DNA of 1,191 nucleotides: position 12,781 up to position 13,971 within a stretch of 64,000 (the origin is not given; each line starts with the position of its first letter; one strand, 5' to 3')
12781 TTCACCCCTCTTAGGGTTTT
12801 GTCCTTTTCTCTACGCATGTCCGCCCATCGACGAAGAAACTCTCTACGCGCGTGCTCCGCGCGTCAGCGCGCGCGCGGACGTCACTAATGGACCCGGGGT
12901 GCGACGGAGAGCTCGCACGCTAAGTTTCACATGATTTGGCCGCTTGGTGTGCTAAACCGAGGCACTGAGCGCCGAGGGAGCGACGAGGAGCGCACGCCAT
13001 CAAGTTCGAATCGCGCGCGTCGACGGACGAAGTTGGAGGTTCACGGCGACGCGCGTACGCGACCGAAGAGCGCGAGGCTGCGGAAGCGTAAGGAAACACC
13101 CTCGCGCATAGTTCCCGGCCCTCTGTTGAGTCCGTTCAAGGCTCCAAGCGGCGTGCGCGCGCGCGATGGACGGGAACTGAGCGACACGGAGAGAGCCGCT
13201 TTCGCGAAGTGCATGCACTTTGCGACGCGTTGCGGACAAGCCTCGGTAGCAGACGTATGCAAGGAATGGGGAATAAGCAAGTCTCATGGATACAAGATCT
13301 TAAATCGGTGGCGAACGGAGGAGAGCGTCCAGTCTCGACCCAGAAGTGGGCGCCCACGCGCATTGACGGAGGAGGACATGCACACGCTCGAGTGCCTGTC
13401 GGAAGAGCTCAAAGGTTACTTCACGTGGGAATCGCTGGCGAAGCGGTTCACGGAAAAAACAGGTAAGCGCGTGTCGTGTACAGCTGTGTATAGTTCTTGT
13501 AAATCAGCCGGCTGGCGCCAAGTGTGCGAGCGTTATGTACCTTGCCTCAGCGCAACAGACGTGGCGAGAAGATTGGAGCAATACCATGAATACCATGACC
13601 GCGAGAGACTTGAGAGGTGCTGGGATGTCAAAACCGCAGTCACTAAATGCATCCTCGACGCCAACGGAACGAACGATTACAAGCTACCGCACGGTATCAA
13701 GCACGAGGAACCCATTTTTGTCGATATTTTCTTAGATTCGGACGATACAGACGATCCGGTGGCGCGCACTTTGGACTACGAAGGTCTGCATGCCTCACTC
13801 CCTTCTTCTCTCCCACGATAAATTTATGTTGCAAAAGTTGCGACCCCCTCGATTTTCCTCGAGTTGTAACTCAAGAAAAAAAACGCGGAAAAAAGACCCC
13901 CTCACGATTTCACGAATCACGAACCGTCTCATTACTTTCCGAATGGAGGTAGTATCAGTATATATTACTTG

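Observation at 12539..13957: Tc1/mariner/IS630-like DNA transposon remnant, 1.4 kb, with perfect 30-bp inverted repeats, TA flanks and an HTH-only transposase ORF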

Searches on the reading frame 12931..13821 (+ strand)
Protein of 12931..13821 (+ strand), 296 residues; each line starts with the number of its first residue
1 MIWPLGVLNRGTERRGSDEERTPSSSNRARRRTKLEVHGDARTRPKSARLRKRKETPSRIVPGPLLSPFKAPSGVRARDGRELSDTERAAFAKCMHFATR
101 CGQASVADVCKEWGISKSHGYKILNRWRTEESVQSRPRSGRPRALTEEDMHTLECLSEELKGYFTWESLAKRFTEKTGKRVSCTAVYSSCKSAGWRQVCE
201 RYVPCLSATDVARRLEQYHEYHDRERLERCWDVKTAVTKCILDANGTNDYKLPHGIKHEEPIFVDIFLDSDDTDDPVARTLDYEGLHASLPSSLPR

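Call 4: search_protein_families(library=pfam, proteins=[window:12931-13821:+], max_evalue=1)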
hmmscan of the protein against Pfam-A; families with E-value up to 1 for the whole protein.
window:12931-13821:+ (296 aa): 6 families
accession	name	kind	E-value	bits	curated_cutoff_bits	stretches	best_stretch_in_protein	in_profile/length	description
PF13551.12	HTH_29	-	8.7e-07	29.4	28.1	1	101-148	10-61/64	Winged helix-turn helix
PF13384.12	HTH_23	-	3.7e-05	23.9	24.6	1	103-129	17-43/50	Homeodomain-like domain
PF13565.12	HTH_32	-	3.8e-05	24.6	33.7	1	121-187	3-70/73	Homeodomain-like domain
PF02796.21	HTH_7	-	0.00023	21.6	23.8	1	104-127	22-45/45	Helix-turn-helix domain of resolvase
PF01498.24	HTH_Tnp_Tc3_2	-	0.013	16.2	31.5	1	165-216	15-65/72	Transposase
PF13518.12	HTH_28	-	0.023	15.2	25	1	103-140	13-51/52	Helix-turn-helix domain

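Call 7: find_homologous_proteins(query=window:12931-13821:+, max_evalue=0.001)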
Query window:12931-13821:+ (296 aa): 77 proteins with E <= 0.001 among 1678 candidates.
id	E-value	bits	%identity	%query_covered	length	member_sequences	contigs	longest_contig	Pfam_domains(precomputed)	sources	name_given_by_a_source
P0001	3.4e-199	679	100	100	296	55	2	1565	PF13551.13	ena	-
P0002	4.1e-136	472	96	75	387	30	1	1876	PF13551.13,PF01498.25,PF13565.13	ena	-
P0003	8.3e-136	471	94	75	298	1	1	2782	PF13551.13,PF01498.25,PF13565.13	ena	-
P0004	1.6e-118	414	93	69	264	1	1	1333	PF13551.13,PF13565.13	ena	-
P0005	2.6e-114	400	87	70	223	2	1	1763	PF13384.13,PF13551.13,PF13565.13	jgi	jgi:transposase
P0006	1.3e-111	391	83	73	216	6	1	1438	PF13384.13,PF13551.13,PF13565.13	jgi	-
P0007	4.6e-111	389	90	66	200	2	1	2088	PF13384.13,PF13551.13,PF13565.13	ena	-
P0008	4.8e-111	389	79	75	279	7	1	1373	PF13384.13,PF13551.13,PF01498.25,PF13565.13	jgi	-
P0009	5.5e-109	383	91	65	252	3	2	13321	PF13384.13,PF13551.13,PF13565.13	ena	-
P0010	2.6e-108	380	87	67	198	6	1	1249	PF13384.13,PF13551.13,PF13565.13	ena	-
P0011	1.3e-107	378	77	75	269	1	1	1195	PF13384.13,PF13551.13,PF13565.13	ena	-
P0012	8.7e-107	375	88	67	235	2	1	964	PF13384.13,PF13551.13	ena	-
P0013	3.9e-106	373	66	90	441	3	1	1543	PF01498.25,PF13565.13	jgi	-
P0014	2.8e-101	357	83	67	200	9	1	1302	PF13384.13,PF13551.13,PF13565.13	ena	-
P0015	5.1e-101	356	92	60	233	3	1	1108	PF13384.13,PF13551.13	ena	-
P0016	1.0e-98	349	67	48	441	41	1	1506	PF01498.25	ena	-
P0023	2.4e-82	295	84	56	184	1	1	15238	PF13551.13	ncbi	-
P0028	3.3e-73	265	52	48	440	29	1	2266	PF01498.25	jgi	-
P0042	1.1e-44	171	46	38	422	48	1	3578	-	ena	-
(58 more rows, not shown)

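Call 10: find_encoding_contigs(protein=P0016, flank=3000, max_places=8)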
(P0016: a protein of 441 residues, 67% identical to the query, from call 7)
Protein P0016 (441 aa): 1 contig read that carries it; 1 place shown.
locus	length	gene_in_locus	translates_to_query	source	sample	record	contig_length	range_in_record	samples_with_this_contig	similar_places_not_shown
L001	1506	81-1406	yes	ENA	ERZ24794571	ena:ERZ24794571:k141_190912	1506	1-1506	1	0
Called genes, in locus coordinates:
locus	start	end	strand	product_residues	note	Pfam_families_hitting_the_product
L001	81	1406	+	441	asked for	PF01498:HTH_Tnp_Tc3_2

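Call 11: find_encoding_contigs(protein=P0023, flank=8000, max_places=4)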
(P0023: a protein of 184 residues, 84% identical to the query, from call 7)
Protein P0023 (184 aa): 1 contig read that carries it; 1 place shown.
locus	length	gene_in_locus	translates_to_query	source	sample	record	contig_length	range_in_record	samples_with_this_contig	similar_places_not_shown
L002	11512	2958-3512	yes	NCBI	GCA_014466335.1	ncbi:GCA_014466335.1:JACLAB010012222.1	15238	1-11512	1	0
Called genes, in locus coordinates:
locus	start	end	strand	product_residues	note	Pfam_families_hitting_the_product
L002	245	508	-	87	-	-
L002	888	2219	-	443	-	-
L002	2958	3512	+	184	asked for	PF13551:HTH_29 (weak)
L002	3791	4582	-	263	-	-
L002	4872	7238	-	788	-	PF04577:Glyco_transf_61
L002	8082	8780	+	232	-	PF01370:Epimerase, PF04321:RmlD_sub_bind (faint)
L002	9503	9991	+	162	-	-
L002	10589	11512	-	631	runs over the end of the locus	PF03407:Nucleotid_trans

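Call 13: find_encoding_contigs(protein=P0028, flank=3000, max_places=8)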
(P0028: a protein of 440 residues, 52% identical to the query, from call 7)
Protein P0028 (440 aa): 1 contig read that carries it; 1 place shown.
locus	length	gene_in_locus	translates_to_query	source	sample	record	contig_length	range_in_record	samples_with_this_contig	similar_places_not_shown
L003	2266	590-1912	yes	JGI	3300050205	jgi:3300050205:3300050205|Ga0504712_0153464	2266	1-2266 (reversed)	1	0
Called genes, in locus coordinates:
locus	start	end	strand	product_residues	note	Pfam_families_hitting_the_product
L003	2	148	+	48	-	?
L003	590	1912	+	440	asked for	PF01498:HTH_Tnp_Tc3_2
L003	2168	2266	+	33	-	?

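Call 14: find_encoding_contigs(protein=P0042, flank=3000, max_places=8)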
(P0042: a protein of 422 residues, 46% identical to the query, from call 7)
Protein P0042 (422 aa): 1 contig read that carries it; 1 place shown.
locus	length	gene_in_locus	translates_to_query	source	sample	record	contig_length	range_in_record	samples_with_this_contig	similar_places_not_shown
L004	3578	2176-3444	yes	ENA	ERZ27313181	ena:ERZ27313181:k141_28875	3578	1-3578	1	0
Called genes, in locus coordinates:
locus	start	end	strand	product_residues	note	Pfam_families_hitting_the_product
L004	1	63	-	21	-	?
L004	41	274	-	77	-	-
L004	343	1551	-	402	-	-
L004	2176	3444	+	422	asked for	-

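Call 23: search_protein_families(library=pfam, proteins=[P0016, P0028, P0042], max_evalue=10)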
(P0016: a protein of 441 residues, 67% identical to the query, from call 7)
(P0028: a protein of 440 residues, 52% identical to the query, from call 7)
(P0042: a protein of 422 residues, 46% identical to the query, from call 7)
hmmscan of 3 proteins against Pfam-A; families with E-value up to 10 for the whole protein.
P0016 (441 aa): 6 families
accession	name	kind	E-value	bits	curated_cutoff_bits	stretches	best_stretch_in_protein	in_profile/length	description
PF01498.24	HTH_Tnp_Tc3_2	-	2.7e-08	34.4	31.5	1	83-141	15-72/72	Transposase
PF13565.12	HTH_32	-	2.9e-05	25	33.7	1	37-104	1-69/73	Homeodomain-like domain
PF13551.12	HTH_29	-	0.01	16.4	28.1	1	25-66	16-61/64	Winged helix-turn helix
PF11997.14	DUF3492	-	0.05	13.8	23.3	1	301-389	82-165/268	Domain of unknown function (DUF3492)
PF15978.11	TnsD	-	0.24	10.8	32.4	1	67-191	212-326/355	Tn7-like transposition protein D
PF21024.2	Peptidase_A3B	-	0.29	12.4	28.2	1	250-284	5-39/95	Peptidase A3B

P0028 (440 aa): 5 families
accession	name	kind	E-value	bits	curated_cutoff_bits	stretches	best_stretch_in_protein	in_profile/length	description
PF01498.24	HTH_Tnp_Tc3_2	-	9.1e-10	39.1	31.5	1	82-141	14-72/72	Transposase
PF13565.12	HTH_32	-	0.0014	19.6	33.7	1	39-106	3-71/73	Homeodomain-like domain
PF13551.12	HTH_29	-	0.0056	17.2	28.1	1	19-61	10-54/64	Winged helix-turn helix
PF13384.12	HTH_23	-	0.014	15.6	24.6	1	14-46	12-42/50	Homeodomain-like domain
PF12802.13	MarR_2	-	0.15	12.7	27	1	12-44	11-43/61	MarR family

P0042 (422 aa): 6 families
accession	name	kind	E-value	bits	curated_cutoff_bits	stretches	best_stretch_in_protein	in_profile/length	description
PF01498.24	HTH_Tnp_Tc3_2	-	3.8e-05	24.3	31.5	1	60-118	15-72/72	Transposase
PF13551.12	HTH_29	-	0.00091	19.7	28.1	1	3-45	17-63/64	Winged helix-turn helix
PF13565.12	HTH_32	-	0.0012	19.8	33.7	1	15-83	2-71/73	Homeodomain-like domain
PF13518.12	HTH_28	-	0.014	15.9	25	1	2-37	16-51/52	Helix-turn-helix domain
PF13921.12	Myb_DNA-bind_6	-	0.055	14.1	22.9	1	41-76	2-35/60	Myb-like DNA-binding domain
PF21124.2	VinK_C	-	0.21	12.5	27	1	215-231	19-35/62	VinK acyltransferase small domain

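Call 24: search_solved_structures(query=P0016, max_evalue=10)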
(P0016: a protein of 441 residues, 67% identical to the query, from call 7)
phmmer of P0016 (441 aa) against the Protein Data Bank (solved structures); distinct sequences matched with E-value up to 10: 1.
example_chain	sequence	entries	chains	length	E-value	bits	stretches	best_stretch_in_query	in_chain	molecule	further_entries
3nxl_A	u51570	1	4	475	1.5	10.9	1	13-35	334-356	Glucarate dehydratase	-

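Call 35: search_solved_structures(query=A2, max_evalue=10, show_alignments=2)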
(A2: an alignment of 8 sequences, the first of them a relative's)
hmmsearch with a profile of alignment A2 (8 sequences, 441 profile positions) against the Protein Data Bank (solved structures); distinct sequences matched with E-value up to 10: 1.
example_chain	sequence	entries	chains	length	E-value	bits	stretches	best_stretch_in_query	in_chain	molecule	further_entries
1kyq_A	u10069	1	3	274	1.1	11.4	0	117-169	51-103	Siroheme biosynthesis protein MET8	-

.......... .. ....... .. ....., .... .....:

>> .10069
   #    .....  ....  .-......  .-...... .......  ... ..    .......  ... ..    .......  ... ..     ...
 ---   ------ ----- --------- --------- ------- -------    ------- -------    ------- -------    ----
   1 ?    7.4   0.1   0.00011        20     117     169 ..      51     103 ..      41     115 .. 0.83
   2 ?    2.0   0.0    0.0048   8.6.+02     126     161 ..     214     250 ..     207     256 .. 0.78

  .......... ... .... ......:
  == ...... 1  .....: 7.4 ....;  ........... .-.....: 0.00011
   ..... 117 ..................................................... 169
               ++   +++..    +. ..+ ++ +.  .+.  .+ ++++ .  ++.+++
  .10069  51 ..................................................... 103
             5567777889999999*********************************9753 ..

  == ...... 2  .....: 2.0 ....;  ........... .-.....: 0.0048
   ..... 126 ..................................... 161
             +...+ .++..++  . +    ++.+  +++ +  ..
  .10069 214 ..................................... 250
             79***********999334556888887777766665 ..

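Call 42: predict_structure(alignment_id=A2)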
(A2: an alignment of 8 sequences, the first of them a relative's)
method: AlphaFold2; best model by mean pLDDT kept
length: 441 residues; sequences in the alignment: 8
mean_pLDDT: 62.7   pTM: 0.53
mean pLDDT of the five models: 62.7, 55.5, 53.0, 52.2, 51.5
residues with pLDDT >= 90: 10; 70-90: 193; 50-70: 99; < 50: 139
segments of 3 or more residues with pLDDT < 50: 50-56, 114-125, 134-156, 173-200, 317-323, 380-441
pLDDT, mean of each block of 10 residues (from residue 1): 77 81 87 85 67 48 78 73 70 83 68 45 48 47 35 49 73 45 41 39 72 76 86 84 80 88 90 80 71 82 77 64 55 62 56 76 77 56 43 28 27 37 34 25 24
secondary structure, 60 per line:
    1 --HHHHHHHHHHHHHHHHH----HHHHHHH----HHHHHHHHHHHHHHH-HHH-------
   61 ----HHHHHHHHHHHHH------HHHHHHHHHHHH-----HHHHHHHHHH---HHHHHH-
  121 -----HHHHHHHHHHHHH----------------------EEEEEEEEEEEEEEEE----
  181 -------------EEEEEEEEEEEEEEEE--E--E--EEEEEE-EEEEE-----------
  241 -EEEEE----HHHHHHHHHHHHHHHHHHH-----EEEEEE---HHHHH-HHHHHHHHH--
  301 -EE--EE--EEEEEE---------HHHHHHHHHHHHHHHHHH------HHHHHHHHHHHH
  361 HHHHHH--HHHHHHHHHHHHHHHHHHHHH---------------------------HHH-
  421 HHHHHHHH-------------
elements in order: H3-19 H24-30 H35-49 H65-77 H84-95 H101-110 H114-119 H126-138 E161-176 E194-209 E218-223 E225-229 E242-246 H251-269 E275-280 H284-288 H290-298 E310-315 H325-342 H349-366 H369-389 H421-428

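Call 46: search_protein_representatives(alignment_id=A2)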
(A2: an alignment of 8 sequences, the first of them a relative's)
Query: 8 sequences, 441 profile positions. Proteins with E-value up to 0.001 (for the whole library): 2993; up to 1e-10: 1067; up to 1e-30: 162. The best 150 are listed.
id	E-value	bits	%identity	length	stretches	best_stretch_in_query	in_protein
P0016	7.8e-264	892.0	-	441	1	1-441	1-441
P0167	2.0e-88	313.9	-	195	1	52-246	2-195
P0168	2.9e-88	313.4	-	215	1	158-369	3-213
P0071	2.3e-83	297.2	-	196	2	164-275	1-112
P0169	1.6e-79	284.5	-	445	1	5-402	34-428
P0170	3.3e-67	244.0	-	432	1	20-400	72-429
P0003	7.3e-63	229.7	-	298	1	1-146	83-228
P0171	2.9e-62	227.7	-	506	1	9-401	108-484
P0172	1.4e-61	225.4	-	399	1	17-400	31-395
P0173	1.4e-61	225.4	-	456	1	14-405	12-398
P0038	5.2e-60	220.3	-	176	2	273-345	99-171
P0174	2.2e-57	211.6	-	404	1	23-399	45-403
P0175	4.9e-57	210.5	-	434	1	21-399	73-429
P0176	1.7e-56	208.7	-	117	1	329-441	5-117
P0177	1.7e-56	208.7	-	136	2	361-425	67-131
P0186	2.1e-52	195.2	-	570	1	15-402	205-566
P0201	6.2e-46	173.9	-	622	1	32-404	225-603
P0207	7.8e-45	170.2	-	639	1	49-408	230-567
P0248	7.5e-38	147.2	-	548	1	37-406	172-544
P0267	1.0e-35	140.2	-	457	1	14-407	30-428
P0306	1.1e-31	126.9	-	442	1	23-401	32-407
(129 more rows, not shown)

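Call 47: search_protein_families(library=pfam, proteins=[P0169, P0170, P0171, P0173, P0186, P0201, P0207, P0248, P0267, P0306], max_evalue=0.1)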
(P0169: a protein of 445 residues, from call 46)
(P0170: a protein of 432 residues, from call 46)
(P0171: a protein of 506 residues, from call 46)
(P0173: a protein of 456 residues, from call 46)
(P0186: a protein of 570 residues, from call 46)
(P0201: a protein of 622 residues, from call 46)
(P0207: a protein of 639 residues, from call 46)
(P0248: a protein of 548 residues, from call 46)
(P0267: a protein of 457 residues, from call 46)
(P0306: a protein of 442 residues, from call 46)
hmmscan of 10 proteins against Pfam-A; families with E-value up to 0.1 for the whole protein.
P0169 (445 aa): 8 families
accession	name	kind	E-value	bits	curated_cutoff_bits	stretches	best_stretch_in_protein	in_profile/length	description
PF01498.24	HTH_Tnp_Tc3_2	-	1.1e-10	42.1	31.5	1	108-170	11-72/72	Transposase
PF13565.12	HTH_32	-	8.3e-09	36.3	33.7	1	68-136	3-72/73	Homeodomain-like domain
PF12802.13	MarR_2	-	0.0016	19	27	1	40-84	9-55/61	MarR family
PF08280.17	HTH_Mga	-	0.0033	17.8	23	0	43-64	13-33/59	M protein trans-acting positive regulator (MGA) HTH domain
PF13384.12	HTH_23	-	0.014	15.6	24.6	1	41-79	7-46/50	Homeodomain-like domain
PF01978.25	TrmB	-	0.029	14.7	25.6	0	30-92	6-62/68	Sugar-specific transcriptional regulator TrmB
PF21128.4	MCM4_WHD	-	0.058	13.9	24.4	0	100-128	14-44/75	MCM4, winged helix domain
PF09012.17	FeoC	-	0.082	13.5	21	0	45-83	9-47/69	FeoC like transcriptional regulator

P0170 (432 aa): 2 families
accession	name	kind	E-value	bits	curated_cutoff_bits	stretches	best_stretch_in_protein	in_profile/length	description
PF01498.24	HTH_Tnp_Tc3_2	-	2.3e-09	37.9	31.5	1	134-191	14-71/72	Transposase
PF13565.12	HTH_32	-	0.00025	21.9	33.7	1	96-159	8-72/73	Homeodomain-like domain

P0171 (506 aa): 4 families
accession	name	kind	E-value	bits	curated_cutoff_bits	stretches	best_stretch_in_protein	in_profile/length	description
PF13358.12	DDE_3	-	0.0074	16.6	28.6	1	334-438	52-145/146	DDE superfamily endonuclease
PF07999.17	RHSP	-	0.014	15.3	25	1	223-272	129-176/312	Retrotransposon hot spot protein, P-loop domain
PF01498.24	HTH_Tnp_Tc3_2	-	0.028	15.2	31.5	1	182-238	14-69/72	Transposase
PF25273.1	DUF7869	-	0.052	13.6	26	0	419-471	110-162/192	Domain of unknown function (DUF7869)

P0173 (456 aa): 3 families
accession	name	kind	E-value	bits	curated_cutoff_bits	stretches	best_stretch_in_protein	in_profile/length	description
PF01498.24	HTH_Tnp_Tc3_2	-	0.019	15.6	31.5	0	109-145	34-69/72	Transposase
PF13358.12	DDE_3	-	0.019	15.3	28.6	1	230-326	45-123/146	DDE superfamily endonuclease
PF20076.4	DUF6472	-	0.066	13.8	27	0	228-254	9-35/57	Domain of unknown function (DUF6472)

P0186 (570 aa): 5 families
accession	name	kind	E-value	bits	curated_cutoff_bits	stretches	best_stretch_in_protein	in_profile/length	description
PF01498.24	HTH_Tnp_Tc3_2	-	4e-05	24.2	31.5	1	274-327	14-72/72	Transposase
PF13404.12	HTH_AsnC-type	-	0.02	15.2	27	1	273-291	17-35/42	AsnC-type helix-turn-helix domain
PF13358.12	DDE_3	-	0.027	14.8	28.6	1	427-496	61-121/146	DDE superfamily endonuclease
PF13412.12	HTH_24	-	0.031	14.3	21.9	1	273-291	17-35/48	Winged helix-turn-helix DNA-binding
PF13565.12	HTH_32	-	0.041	14.9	33.7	0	246-290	20-69/73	Homeodomain-like domain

P0201 (622 aa): 1 family
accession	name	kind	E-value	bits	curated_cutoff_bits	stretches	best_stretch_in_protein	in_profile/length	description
PF01498.24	HTH_Tnp_Tc3_2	-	9.3e-06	26.3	31.5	1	295-333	34-72/72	Transposase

P0207 (639 aa): 0 families

P0248 (548 aa): 0 families

P0267 (457 aa): 6 families
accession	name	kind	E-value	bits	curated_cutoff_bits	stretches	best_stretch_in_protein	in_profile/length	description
PF01498.24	HTH_Tnp_Tc3_2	-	2.6e-07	31.3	31.5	1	102-159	10-66/72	Transposase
PF13565.12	HTH_32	-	0.00041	21.3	33.7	1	59-132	1-73/73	Homeodomain-like domain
PF01257.25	2Fe-2S_thioredx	-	0.0046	17.3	24.8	1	29-74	23-68/145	Thioredoxin-like [2Fe-2S] ferredoxin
PF01809.23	YidD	-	0.0088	16.2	27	1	192-216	19-43/67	Putative membrane protein insertion efficiency factor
PF15372.11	DUF4600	-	0.029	15.1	27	1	333-394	3-57/128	Domain of unknown function (DUF4600)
PF08279.18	HTH_11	-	0.057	13.8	25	0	41-58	19-36/55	HTH domain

P0306 (442 aa): 3 families
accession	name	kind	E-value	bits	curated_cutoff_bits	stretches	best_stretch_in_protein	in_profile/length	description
PF13358.12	DDE_3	-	3.7e-09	37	28.6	1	276-338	73-125/146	DDE superfamily endonuclease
PF01498.24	HTH_Tnp_Tc3_2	-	0.00039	21.1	31.5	1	96-151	11-66/72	Transposase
PF13565.12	HTH_32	-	0.028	15.4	33.7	1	65-113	16-61/73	Homeodomain-like domain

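Call 54: list_cluster_members(proteins=[P0169, P0170, P0171, P0172, P0173, P0174, P0186, P0201, P0267, P0306])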
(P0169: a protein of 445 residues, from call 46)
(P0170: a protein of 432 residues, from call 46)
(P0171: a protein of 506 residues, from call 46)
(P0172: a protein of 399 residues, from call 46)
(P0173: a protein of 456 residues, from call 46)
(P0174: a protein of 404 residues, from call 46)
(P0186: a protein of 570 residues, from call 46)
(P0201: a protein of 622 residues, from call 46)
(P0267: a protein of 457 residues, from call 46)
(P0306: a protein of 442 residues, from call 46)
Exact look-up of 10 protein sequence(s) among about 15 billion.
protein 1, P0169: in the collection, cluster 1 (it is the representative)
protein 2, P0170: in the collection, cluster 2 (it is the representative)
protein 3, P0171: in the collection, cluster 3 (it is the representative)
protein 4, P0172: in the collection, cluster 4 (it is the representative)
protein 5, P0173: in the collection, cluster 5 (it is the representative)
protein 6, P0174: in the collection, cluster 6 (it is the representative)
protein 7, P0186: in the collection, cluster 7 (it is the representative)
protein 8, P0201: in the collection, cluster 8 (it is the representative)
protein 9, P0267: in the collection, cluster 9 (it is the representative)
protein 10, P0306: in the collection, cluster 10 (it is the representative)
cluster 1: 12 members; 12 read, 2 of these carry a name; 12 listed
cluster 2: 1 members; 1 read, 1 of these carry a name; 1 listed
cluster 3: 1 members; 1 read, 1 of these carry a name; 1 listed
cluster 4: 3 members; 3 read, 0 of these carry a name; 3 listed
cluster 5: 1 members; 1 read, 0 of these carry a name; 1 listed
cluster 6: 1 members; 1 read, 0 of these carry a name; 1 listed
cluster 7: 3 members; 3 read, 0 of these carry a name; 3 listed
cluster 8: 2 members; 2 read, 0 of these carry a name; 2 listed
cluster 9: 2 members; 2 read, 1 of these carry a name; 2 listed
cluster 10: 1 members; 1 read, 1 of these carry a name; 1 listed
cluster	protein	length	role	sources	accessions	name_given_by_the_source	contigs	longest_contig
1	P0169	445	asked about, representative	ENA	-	-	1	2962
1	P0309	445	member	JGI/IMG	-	transposase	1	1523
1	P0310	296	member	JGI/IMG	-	hypothetical protein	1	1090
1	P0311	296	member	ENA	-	-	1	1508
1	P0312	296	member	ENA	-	-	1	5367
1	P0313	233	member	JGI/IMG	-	-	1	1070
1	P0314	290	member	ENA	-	-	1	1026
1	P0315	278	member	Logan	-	-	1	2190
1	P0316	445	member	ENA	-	-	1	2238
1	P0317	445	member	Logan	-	-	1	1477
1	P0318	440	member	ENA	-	-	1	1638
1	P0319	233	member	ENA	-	-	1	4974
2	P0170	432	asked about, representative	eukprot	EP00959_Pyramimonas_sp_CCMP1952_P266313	5567785-Pyramimonas_sp.AAC.1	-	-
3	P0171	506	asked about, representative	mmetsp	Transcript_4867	Transcript_4867/g.12349 ORF Transcript_4867/g.12349 Transcript_4867/m.12349 type:complete ...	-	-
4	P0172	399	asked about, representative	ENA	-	-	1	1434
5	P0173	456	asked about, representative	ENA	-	-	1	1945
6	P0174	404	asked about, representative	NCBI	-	-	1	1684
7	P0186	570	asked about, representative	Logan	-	-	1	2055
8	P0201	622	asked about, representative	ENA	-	-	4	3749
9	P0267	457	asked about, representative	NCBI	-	-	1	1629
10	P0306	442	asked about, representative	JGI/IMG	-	hypothetical protein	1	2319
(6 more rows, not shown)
